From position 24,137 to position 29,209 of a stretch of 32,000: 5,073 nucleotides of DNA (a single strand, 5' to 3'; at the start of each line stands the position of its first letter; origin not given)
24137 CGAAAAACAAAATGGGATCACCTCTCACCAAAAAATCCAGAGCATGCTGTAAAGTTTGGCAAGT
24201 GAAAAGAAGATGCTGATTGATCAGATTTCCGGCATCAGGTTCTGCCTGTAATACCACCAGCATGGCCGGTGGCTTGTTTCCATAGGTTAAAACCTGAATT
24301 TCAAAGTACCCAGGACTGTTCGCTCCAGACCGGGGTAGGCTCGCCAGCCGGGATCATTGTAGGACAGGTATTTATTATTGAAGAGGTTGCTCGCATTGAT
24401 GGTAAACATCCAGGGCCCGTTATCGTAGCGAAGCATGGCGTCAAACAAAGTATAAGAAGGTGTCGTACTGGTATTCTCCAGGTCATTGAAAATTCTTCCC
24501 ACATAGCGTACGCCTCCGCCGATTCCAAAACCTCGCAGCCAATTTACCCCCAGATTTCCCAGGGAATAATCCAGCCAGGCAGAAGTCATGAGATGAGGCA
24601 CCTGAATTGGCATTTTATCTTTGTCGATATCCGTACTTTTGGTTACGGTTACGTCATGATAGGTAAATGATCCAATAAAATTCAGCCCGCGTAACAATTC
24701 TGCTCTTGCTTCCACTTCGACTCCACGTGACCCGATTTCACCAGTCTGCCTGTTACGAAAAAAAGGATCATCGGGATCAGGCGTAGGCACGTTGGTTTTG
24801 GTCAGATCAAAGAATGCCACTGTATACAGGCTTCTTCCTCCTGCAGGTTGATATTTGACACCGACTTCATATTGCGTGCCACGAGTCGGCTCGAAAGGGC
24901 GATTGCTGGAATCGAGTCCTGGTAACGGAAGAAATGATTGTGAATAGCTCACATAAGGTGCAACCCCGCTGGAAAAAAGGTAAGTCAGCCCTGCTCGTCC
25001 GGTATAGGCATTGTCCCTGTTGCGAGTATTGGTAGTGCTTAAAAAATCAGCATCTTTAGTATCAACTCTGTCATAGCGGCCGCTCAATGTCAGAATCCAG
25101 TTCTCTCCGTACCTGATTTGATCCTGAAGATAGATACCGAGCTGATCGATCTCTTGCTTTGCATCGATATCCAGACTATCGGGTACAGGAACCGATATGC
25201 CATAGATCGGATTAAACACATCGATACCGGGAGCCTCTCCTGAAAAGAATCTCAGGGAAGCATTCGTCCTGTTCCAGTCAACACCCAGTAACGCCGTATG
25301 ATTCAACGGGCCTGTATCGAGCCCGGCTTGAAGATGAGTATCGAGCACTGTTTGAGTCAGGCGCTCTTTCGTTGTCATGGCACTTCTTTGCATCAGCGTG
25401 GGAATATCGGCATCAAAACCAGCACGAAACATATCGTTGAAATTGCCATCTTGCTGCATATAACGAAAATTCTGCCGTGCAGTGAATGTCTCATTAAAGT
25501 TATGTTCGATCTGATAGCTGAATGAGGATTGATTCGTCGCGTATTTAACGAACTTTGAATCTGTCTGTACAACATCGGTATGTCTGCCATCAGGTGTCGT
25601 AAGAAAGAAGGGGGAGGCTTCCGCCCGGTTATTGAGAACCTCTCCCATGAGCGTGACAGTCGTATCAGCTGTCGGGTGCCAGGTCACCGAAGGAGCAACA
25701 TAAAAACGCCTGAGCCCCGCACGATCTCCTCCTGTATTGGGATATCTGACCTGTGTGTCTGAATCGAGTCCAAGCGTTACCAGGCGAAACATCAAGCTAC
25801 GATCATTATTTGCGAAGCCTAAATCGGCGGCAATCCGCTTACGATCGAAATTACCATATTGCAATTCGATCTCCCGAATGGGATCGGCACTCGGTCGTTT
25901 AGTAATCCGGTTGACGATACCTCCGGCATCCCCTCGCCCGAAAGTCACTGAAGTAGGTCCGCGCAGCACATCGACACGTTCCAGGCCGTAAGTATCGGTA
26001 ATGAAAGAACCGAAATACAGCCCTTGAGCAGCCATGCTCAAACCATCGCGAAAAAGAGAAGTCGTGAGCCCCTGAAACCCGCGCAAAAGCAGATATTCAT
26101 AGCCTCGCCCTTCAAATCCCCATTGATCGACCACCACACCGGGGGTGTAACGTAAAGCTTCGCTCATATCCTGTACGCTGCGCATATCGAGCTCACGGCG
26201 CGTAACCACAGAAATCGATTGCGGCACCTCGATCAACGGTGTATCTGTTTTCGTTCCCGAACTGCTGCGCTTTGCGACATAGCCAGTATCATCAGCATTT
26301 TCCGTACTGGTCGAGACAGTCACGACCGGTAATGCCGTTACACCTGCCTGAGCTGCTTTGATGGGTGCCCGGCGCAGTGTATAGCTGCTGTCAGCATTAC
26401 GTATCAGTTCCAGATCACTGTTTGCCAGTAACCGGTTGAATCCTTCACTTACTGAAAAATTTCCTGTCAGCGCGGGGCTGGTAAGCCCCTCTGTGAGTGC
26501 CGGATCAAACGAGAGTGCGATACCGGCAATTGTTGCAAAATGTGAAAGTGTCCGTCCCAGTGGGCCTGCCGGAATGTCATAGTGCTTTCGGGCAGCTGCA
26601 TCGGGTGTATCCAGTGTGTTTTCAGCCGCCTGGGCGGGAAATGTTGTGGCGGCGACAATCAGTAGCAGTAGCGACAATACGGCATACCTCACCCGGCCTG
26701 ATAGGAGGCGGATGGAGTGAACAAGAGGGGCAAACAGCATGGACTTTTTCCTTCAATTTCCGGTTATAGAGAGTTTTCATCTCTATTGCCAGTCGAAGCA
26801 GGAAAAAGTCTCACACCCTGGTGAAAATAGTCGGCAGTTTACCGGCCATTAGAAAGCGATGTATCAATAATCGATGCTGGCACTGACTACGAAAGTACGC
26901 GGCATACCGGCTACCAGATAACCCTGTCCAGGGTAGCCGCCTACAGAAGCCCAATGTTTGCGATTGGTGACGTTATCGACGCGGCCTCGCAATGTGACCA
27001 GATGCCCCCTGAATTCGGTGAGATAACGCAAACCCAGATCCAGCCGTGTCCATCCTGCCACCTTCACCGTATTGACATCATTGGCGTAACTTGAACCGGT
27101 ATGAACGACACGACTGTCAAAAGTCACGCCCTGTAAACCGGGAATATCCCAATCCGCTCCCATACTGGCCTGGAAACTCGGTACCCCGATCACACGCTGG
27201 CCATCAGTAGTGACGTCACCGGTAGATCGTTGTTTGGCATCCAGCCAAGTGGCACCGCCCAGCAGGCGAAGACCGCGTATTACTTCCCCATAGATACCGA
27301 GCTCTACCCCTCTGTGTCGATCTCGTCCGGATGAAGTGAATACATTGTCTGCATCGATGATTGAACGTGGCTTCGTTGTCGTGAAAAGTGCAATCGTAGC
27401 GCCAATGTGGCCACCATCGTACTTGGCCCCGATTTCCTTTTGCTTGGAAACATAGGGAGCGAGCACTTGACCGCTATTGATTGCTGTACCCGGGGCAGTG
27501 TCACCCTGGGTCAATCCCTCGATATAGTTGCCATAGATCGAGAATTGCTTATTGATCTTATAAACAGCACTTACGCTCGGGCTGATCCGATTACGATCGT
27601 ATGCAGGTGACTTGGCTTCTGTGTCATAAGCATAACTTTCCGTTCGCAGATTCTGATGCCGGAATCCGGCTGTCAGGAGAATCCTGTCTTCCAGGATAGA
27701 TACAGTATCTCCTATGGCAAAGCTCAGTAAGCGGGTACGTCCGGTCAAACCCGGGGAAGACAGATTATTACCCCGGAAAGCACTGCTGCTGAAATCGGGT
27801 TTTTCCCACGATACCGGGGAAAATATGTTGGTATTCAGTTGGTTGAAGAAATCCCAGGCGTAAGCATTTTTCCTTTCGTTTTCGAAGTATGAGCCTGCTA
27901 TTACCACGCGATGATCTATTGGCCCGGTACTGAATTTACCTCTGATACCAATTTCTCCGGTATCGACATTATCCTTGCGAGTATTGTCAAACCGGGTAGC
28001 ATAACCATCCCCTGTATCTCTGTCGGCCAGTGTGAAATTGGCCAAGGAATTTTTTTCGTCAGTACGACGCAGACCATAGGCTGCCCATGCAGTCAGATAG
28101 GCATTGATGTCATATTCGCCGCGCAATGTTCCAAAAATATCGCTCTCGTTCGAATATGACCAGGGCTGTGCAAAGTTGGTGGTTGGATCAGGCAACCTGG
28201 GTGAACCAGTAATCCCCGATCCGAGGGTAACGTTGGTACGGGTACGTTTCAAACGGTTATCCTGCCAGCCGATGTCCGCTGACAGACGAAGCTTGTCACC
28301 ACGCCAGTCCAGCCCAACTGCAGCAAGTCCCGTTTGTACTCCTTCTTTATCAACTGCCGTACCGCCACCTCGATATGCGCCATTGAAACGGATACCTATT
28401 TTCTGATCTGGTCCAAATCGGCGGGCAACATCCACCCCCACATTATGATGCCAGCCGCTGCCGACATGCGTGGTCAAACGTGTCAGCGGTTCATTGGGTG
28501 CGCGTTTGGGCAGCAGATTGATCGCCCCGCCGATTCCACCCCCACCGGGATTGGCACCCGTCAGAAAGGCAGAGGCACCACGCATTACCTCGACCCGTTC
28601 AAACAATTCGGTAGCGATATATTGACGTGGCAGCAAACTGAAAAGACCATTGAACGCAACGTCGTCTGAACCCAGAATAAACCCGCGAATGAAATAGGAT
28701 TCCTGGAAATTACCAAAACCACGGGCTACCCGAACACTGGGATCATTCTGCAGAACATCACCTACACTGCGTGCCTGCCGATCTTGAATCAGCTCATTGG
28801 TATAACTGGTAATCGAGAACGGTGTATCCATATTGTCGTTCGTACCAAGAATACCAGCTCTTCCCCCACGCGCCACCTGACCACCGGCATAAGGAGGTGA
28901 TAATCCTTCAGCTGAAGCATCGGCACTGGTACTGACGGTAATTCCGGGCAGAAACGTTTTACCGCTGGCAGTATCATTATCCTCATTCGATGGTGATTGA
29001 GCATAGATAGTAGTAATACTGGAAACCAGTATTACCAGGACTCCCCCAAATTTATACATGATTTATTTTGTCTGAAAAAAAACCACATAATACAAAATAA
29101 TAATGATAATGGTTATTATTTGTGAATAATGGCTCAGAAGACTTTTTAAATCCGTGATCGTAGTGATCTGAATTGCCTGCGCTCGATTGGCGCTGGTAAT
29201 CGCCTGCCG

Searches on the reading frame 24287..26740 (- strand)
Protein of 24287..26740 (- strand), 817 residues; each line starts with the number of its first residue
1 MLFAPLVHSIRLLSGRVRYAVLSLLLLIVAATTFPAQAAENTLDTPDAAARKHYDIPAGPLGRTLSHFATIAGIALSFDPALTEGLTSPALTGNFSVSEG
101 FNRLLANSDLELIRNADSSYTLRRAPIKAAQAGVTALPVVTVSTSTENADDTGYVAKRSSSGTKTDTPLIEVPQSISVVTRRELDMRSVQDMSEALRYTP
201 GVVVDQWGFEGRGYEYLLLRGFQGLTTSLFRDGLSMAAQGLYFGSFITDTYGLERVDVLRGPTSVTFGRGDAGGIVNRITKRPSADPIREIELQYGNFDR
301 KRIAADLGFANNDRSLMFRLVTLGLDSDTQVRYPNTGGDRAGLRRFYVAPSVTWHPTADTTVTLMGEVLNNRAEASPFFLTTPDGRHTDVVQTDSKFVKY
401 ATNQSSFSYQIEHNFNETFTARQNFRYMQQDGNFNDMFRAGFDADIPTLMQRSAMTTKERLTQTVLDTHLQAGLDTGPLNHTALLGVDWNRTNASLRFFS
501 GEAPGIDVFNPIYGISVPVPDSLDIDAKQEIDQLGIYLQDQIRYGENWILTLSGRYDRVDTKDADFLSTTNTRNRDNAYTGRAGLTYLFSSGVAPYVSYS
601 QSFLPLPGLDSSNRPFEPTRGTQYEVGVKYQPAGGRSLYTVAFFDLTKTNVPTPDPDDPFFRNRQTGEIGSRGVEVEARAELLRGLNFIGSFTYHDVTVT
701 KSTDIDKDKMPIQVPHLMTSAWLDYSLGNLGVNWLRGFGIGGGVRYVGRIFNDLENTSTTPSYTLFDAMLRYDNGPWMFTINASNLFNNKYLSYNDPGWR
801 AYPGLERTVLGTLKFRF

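Call 31: search_protein_families(library=pfam, proteins=[window:24287-26740:-], max_evalue=0.001)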
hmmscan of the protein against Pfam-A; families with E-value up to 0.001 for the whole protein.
window:24287-26740:- (817 aa): 3 families
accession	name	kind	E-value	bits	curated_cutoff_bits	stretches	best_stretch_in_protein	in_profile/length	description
PF00593.30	TonB_dep_Rec_b-barrel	-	2.9e-61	209.1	27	1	383-786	40-436/436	TonB dependent receptor-like, beta-barrel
PF07715.20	Plug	-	6.9e-21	75.2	23.9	1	169-275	2-107/107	TonB-dependent Receptor Plug Domain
PF07660.19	STN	-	3.9e-09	36.6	28.4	1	76-125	3-52/52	Secretin and TonB N terminus short domain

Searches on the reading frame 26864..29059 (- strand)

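Call 31: search_protein_families(library=pfam, proteins=[window:26864-29059:-], max_evalue=0.001)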
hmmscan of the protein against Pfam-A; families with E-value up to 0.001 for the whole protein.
window:26864-29059:- (731 aa): 2 families
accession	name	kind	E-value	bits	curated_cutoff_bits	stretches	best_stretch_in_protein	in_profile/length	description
PF00593.30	TonB_dep_Rec_b-barrel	-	1.8e-40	140.6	27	1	252-697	8-436/436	TonB dependent receptor-like, beta-barrel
PF07715.20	Plug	-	4.9e-20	72.5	23.9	1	76-174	2-106/107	TonB-dependent Receptor Plug Domain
